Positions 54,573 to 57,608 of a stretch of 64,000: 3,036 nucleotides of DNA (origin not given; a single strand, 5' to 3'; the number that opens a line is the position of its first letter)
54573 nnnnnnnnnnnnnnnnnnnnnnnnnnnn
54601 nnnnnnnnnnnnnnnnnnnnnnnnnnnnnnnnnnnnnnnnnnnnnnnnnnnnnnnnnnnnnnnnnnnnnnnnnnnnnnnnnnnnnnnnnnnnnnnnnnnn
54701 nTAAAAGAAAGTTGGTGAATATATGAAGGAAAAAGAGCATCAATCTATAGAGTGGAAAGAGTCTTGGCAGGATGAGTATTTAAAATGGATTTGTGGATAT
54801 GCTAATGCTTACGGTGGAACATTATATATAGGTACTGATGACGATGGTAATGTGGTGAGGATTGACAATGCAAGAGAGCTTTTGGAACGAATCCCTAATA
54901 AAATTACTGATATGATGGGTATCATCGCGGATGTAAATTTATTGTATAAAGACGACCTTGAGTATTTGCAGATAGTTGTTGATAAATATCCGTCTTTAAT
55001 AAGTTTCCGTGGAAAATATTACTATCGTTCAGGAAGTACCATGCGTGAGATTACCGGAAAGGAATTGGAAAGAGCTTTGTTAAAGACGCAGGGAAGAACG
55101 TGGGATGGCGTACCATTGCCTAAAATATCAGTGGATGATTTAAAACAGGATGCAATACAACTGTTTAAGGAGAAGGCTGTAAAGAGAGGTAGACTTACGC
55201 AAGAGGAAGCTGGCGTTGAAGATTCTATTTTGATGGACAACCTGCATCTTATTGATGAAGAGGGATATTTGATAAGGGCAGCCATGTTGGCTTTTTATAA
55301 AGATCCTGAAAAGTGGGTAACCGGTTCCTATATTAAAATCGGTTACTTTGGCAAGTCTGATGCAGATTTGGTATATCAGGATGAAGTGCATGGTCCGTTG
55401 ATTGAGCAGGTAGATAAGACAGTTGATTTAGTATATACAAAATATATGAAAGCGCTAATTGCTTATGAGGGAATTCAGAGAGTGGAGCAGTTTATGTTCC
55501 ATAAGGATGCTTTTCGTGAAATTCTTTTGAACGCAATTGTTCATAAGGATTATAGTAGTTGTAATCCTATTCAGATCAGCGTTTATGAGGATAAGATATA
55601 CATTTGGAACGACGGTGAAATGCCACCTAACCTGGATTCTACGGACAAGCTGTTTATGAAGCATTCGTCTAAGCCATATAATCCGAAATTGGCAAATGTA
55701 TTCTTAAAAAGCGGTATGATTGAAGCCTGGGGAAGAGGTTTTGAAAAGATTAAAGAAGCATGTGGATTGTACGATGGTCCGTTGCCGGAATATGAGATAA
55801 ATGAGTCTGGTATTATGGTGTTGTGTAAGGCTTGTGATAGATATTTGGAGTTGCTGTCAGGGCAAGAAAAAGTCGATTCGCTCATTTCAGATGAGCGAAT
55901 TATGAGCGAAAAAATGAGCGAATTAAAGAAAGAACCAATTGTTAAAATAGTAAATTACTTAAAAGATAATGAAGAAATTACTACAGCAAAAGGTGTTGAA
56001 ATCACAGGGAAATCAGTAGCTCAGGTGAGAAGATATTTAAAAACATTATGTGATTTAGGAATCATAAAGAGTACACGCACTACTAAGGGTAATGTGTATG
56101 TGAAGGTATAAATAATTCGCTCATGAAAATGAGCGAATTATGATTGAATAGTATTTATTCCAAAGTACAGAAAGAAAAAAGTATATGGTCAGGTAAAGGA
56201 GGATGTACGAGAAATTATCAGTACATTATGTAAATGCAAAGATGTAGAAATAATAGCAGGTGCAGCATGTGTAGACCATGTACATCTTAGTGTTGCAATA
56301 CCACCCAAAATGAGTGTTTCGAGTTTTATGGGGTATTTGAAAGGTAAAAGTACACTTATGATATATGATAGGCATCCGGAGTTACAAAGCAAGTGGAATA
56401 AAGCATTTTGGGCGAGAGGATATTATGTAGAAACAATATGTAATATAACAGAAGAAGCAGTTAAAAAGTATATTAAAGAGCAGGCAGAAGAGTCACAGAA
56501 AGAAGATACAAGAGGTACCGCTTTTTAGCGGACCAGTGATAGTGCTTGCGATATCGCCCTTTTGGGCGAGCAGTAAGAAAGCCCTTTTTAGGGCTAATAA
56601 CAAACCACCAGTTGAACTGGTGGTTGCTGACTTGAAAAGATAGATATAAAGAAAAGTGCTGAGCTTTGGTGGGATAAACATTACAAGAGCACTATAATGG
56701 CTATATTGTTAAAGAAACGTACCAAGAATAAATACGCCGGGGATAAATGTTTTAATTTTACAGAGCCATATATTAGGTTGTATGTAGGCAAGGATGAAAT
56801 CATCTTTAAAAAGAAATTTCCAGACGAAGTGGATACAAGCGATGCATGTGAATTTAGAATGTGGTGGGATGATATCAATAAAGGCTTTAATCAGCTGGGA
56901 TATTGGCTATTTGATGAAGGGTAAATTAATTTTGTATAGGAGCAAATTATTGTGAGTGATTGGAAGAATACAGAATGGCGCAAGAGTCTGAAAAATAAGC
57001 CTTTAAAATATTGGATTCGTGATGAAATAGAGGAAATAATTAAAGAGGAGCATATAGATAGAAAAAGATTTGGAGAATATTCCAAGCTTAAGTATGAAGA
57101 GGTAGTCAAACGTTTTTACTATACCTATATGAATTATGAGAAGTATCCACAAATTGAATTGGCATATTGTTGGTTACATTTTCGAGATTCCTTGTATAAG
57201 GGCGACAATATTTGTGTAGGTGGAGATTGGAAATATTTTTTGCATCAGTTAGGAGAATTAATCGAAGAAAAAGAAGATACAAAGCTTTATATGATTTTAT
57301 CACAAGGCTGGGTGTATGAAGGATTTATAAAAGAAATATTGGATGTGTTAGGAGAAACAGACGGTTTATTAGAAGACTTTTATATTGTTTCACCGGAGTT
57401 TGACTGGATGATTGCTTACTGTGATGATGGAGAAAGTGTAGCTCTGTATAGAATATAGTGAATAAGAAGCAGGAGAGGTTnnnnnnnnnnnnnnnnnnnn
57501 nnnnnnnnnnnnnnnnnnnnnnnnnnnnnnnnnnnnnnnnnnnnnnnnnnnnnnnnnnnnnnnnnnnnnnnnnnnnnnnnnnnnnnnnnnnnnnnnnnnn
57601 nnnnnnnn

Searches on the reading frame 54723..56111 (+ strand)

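Call 3: search_protein_families(library=padloc, proteins=[window:54723-56111:+], max_evalue=0.01)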
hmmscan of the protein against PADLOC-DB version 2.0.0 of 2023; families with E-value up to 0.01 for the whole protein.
window:54723-56111:+ (462 aa): 5 families
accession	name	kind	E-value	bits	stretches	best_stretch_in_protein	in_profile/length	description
PDLC02402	Aga_SIR2-PNTD1-PNTD2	-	2.3e-11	40.6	1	162-340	349-532/876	Class I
PDLC02394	pAgo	-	3.2e-09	33.1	1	17-359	55-425/1121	-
PDLC02418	Aga_SIR2-Kinase-PNTD1-PNTD2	-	4.4e-07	26.5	1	195-300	257-361/756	Class I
PDLC03963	SoFic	-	0.00012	19.6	1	382-460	269-350/361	-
PDLC01438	Csa3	-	0.0039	15.3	1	390-459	134-198/305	"CAS-I,CAS-II,CAS-III,CAS-IV,CAS-V,CAS-VI; associated_signaling"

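Call 4: search_protein_families(library=pfam, proteins=[window:54723-56111:+], max_evalue=0.01)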
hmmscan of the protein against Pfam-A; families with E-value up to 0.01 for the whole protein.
window:54723-56111:+ (462 aa): 6 families
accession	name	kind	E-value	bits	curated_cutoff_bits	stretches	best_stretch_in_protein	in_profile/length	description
PF13749.12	HATPase_c_4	-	2.6e-17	63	26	1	282-366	3-87/89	Putative ATP-dependent DNA helicase recG C-terminal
PF04326.19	SLFN_AlbA_2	-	1.8e-11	45.1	25.3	1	5-110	1-117/118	Schlafen, AlbA_2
PF13412.12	HTH_24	-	0.00025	21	21.9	1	408-449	7-48/48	Winged helix-turn-helix DNA-binding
PF01022.26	HTH_5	-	0.004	17.4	22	1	407-450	5-47/47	Bacterial regulatory protein, arsR family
PF04703.18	FaeA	-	0.0075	17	20.7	0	408-456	4-53/62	FaeA-like protein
PF14947.12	HTH_45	-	0.0089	16.5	25.5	0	52-100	10-56/77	Winged helix-turn-helix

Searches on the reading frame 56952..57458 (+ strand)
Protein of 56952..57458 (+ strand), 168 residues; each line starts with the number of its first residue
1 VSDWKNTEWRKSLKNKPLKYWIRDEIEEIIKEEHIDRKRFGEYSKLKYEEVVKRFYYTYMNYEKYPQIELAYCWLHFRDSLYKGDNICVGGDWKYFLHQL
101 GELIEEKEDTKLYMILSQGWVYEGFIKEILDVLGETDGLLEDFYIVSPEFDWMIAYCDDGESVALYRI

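Call 24: search_protein_families(library=pfam, proteins=[window:56952-57458:+], max_evalue=0.001)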
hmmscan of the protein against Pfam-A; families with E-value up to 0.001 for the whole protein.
window:56952-57458:+ (168 aa): 1 family
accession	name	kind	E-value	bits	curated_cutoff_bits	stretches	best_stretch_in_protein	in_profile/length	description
PF20541.3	DUF6756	-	8.6e-14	52.2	27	1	22-156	5-139/160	Family of unknown function (DUF6756)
